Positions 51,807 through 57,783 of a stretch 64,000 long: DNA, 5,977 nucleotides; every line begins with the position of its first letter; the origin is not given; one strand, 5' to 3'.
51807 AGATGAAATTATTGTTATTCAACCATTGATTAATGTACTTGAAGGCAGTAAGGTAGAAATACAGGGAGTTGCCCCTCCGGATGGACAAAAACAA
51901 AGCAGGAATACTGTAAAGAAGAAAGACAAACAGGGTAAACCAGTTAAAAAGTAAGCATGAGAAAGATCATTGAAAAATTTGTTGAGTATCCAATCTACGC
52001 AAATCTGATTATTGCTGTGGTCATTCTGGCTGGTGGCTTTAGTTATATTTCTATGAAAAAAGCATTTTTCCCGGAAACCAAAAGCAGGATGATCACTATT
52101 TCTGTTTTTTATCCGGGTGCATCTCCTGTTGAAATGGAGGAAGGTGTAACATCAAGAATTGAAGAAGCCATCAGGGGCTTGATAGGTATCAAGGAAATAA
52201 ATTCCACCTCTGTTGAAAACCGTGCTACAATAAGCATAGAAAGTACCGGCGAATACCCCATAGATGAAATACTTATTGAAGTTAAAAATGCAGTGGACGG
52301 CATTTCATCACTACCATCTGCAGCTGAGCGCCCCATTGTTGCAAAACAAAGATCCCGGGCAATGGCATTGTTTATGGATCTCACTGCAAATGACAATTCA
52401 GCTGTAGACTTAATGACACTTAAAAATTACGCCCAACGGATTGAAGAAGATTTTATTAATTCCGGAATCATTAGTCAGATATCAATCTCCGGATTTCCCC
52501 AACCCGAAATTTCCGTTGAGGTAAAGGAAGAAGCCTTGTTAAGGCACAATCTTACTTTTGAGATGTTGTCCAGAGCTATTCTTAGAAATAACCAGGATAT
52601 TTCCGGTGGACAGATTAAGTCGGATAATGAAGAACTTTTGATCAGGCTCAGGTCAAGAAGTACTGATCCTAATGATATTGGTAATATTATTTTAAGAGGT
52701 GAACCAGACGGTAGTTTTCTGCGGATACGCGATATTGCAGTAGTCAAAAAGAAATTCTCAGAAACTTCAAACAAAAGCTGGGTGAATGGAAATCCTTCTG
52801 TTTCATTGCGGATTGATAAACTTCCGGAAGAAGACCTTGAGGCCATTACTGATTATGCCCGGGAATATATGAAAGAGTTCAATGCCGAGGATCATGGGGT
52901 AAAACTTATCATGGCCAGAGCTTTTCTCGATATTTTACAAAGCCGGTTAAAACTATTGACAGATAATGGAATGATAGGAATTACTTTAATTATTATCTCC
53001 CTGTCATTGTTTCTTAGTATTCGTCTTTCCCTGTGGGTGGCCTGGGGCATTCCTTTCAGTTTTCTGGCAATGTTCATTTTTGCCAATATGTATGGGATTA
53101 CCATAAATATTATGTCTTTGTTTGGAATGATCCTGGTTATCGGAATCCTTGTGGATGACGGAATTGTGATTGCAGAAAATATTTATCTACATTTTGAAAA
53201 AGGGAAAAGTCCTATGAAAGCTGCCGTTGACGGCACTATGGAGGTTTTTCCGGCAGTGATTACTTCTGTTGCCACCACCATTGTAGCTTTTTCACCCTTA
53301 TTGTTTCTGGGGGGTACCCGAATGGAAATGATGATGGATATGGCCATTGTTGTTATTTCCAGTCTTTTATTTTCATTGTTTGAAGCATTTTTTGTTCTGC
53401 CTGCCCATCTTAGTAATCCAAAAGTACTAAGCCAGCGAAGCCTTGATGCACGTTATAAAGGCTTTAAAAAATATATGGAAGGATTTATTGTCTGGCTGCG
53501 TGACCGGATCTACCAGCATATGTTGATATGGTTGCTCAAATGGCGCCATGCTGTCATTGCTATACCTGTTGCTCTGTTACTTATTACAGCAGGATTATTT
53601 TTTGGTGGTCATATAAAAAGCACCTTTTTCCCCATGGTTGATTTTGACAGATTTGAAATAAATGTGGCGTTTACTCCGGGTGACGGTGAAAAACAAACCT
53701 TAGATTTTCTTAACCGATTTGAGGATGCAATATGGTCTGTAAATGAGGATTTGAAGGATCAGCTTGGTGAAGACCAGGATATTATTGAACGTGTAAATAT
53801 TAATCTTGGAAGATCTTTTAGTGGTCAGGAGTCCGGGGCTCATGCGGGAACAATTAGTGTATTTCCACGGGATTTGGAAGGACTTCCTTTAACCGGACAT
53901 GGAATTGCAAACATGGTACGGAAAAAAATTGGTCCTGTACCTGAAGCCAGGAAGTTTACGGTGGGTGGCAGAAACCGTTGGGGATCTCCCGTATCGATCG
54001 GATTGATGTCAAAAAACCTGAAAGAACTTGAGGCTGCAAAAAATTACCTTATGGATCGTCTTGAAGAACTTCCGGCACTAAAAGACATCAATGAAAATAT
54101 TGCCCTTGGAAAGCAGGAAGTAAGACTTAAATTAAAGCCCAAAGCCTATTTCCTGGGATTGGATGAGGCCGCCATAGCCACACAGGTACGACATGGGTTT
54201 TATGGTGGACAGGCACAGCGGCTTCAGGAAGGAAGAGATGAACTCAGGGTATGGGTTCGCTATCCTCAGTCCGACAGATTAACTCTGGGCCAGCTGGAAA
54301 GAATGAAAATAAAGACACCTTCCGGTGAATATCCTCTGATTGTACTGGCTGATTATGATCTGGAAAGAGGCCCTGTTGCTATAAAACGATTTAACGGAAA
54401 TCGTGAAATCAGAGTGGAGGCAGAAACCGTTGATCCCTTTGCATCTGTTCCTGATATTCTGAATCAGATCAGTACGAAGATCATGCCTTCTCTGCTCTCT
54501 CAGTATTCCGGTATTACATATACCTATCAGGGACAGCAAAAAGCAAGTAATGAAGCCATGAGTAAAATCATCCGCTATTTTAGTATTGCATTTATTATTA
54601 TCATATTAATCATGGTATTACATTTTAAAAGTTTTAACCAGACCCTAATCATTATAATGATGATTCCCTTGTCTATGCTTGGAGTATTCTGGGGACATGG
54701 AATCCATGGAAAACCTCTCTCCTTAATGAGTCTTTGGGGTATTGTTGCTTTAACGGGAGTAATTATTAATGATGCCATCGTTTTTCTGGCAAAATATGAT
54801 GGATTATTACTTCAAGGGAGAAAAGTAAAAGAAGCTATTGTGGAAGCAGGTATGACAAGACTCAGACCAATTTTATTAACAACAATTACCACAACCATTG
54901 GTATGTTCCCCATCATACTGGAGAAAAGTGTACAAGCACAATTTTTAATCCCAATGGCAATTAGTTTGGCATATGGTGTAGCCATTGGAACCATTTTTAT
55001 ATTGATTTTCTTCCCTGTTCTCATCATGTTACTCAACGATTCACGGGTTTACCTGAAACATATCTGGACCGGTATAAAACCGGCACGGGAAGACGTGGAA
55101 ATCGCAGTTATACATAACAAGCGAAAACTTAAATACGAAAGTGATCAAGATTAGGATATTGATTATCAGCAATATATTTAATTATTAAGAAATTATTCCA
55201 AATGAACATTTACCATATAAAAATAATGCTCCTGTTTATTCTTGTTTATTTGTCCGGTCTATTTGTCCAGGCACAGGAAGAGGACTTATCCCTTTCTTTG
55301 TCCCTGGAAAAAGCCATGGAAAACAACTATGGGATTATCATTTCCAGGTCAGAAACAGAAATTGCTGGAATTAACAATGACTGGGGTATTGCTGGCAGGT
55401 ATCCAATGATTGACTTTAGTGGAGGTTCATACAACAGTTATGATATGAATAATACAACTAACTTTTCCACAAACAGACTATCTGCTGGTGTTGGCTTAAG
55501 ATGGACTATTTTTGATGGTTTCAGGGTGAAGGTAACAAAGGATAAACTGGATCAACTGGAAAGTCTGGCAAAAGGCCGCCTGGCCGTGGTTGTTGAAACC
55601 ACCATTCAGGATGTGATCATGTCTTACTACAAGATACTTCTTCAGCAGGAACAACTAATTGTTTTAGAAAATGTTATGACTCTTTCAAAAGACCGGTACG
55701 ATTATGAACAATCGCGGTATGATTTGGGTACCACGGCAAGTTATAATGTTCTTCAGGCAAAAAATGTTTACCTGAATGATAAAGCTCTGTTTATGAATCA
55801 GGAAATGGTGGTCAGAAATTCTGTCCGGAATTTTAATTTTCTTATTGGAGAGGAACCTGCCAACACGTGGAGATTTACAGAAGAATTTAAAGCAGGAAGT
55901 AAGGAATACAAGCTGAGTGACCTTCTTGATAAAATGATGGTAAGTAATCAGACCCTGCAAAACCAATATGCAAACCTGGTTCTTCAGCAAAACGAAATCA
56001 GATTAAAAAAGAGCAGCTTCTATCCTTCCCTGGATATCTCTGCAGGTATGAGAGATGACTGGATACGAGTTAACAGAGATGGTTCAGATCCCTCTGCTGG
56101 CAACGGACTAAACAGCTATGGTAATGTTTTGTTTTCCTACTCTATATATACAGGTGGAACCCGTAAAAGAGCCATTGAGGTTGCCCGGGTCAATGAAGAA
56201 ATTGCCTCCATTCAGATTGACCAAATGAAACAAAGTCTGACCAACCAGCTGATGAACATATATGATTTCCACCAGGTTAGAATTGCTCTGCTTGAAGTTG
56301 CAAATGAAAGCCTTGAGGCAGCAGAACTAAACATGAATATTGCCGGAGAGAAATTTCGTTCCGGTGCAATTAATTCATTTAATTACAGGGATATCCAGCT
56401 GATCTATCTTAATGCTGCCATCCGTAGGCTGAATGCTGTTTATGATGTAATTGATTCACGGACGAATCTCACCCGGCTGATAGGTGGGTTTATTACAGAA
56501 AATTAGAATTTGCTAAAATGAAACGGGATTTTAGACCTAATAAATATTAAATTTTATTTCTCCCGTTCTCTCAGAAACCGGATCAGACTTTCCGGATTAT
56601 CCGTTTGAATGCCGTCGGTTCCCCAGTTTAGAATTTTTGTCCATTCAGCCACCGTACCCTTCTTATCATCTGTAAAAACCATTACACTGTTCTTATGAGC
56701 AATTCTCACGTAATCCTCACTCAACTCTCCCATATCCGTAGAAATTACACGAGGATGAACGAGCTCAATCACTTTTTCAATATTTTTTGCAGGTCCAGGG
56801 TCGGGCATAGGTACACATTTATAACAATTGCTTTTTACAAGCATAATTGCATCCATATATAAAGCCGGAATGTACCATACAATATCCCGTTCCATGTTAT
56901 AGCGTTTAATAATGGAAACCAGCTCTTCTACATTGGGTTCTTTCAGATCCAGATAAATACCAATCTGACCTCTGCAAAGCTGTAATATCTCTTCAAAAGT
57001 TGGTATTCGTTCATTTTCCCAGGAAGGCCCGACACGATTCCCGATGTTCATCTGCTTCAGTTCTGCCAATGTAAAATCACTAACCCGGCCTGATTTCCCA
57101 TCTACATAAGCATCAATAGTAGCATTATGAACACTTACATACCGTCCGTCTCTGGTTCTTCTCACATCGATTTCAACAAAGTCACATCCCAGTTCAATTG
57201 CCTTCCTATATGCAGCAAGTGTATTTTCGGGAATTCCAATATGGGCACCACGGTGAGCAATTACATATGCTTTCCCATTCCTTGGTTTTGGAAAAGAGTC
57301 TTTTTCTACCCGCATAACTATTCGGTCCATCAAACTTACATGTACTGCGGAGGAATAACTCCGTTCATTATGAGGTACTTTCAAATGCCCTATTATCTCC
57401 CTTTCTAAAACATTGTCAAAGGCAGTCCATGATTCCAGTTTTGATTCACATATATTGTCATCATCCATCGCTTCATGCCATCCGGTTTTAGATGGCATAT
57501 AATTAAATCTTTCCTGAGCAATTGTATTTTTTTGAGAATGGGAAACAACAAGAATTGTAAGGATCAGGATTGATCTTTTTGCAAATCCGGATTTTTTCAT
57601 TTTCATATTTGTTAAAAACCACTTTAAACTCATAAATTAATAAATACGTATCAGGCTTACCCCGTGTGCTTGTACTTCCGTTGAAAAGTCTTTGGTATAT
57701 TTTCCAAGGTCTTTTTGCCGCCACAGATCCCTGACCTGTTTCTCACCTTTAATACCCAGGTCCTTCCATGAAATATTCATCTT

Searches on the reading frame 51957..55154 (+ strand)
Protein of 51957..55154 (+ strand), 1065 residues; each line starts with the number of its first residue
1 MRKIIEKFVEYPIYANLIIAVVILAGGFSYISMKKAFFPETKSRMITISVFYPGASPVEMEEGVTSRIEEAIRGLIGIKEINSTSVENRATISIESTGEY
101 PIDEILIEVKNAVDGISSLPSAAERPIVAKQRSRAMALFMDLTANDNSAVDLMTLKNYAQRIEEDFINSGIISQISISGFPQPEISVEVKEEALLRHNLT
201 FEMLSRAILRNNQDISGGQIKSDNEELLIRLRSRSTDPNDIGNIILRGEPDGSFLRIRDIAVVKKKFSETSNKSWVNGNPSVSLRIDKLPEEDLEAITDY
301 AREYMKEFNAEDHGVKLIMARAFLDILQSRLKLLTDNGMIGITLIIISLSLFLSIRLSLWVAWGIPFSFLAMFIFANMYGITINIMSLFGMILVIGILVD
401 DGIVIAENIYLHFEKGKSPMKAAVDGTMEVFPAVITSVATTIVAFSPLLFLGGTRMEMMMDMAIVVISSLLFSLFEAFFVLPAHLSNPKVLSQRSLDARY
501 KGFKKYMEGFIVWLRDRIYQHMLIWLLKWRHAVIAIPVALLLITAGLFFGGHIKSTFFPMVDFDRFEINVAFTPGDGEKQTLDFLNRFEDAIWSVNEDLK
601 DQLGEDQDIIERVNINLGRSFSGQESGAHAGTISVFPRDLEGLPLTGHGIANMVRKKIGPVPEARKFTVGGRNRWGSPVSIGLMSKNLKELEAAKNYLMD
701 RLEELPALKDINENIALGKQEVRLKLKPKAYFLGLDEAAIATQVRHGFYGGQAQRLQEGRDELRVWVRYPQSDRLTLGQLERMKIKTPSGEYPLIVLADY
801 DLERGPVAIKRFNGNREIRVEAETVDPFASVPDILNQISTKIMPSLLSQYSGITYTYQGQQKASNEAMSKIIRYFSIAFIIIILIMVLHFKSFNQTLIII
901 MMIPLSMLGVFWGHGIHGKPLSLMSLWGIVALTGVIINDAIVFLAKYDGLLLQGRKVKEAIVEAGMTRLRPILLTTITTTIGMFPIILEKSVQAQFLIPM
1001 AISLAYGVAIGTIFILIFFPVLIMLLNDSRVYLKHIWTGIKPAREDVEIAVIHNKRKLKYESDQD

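Call 10: search_protein_families(library=pfam, proteins=[window:51957-55154:+], max_evalue=0.00001)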
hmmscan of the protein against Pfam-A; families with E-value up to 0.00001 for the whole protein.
window:51957-55154:+ (1065 aa): 2 families
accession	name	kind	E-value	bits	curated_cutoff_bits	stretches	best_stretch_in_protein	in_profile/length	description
PF00873.25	ACR_tran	-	2.5e-156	522.5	28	1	5-1026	2-1020/1021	AcrB/AcrD/AcrF family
PF03176.21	MMPL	-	1.6e-09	37.6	20.5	1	851-1029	128-305/333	MMPL family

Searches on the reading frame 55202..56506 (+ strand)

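Call 10: search_protein_families(library=pfam, proteins=[window:55202-56506:+], max_evalue=0.00001)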
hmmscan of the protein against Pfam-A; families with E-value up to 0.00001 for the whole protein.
window:55202-56506:+ (434 aa): 1 family
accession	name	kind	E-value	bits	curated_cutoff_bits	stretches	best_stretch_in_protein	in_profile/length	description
PF02321.23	OEP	-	5.6e-49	166.9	22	2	34-216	4-187/187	Outer membrane efflux protein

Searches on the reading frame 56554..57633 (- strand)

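Call 10: search_protein_families(library=pfam, proteins=[window:56554-57633:-], max_evalue=0.00001)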
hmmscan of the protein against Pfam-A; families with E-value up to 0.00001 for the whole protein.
window:56554-57633:- (359 aa): 1 family
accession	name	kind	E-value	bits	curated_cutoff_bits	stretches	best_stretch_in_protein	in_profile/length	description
PF03009.23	GDPD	-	1.7e-29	104.1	23.6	1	127-227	1-101/244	Glycerophosphoryl diester phosphodiesterase family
